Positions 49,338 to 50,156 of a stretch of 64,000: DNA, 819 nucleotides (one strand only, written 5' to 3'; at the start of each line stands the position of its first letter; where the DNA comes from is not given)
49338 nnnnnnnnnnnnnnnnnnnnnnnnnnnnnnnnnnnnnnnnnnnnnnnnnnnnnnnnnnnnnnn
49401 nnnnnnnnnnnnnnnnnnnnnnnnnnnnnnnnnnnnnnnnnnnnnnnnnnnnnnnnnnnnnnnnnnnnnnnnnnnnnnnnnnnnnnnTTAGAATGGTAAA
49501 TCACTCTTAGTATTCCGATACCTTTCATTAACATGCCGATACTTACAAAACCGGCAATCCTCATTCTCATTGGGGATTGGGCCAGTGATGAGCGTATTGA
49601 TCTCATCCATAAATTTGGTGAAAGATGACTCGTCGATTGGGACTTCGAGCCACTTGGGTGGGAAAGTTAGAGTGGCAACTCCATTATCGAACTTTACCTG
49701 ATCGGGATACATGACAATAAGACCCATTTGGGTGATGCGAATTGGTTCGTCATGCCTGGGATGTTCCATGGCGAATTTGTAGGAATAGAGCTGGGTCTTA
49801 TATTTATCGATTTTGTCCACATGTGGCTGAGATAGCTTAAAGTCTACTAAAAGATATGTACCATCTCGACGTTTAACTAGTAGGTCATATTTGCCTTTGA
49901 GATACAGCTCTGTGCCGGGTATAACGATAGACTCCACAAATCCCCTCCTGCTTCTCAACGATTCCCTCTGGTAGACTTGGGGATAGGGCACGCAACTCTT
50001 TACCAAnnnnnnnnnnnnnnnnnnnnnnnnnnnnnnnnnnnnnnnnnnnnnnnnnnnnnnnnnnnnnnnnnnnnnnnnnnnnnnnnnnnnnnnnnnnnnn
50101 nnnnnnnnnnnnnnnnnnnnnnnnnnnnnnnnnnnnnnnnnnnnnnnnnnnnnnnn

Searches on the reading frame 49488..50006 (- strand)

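Call 4: search_protein_families(library=pfam, proteins=[window:49488-50006:-], max_evalue=0.01)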
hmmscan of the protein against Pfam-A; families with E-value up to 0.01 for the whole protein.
window:49488-50006:- (172 aa): 1 family
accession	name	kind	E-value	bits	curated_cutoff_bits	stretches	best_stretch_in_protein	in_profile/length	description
PF12705.13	PDDEXK_1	-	4.1e-09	37.2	22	1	24-159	120-245/247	PD-(D/E)XK nuclease superfamily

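Call 5: search_protein_families(library=ncbifam, proteins=[window:49488-50006:-], max_evalue=0.01)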
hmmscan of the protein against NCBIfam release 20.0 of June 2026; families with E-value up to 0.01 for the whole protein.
window:49488-50006:- (172 aa): 1 family
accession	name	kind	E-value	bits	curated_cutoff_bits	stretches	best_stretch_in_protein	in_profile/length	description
TIGR00372.1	cas4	equivalog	4.4e-09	36.4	65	1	23-158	55-176/180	CRISPR-associated protein Cas4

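Call 6: search_protein_families(library=padloc, proteins=[window:49488-50006:-], max_evalue=0.01)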
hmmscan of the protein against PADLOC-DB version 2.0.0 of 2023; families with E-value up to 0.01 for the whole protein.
window:49488-50006:- (172 aa): 5 families
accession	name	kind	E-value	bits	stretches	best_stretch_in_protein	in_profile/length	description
PDLC01250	Cas4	-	3.1e-10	38.6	1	17-159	45-166/168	"CAS-I,CAS-II,CAS-III,CAS-IV,CAS-V,CAS-VI; acquisition_associated"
PDLC00943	Cas4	-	1.2e-09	36.4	1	23-158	55-176/180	CRISPR-associated protein Cas4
PDLC00944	Cas4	-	8e-08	30.7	1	19-158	49-174/177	Cas4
PDLC01447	Cas4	-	6.9e-05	21.4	1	33-159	51-156/161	"CAS-I,CAS-II,CAS-III,CAS-IV,CAS-V,CAS-VI; acquisition_associated"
PDLC02410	Aga_Cas4-like_Nuc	-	0.00013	19.9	1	32-87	130-179/255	Class II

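Call 51: search_protein_families(library=phrogs, proteins=[window:49488-50006:-], max_evalue=0.01)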
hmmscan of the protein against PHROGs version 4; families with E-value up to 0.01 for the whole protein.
window:49488-50006:- (172 aa): 2 families
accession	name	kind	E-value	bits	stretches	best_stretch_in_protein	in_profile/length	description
phrog_1218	-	DNA, RNA and nucleotide metabolism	6e-06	26.7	1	33-90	137-197/364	exonuclease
phrog_69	-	DNA, RNA and nucleotide metabolism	0.00081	19.5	1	35-159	205-322/501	exonuclease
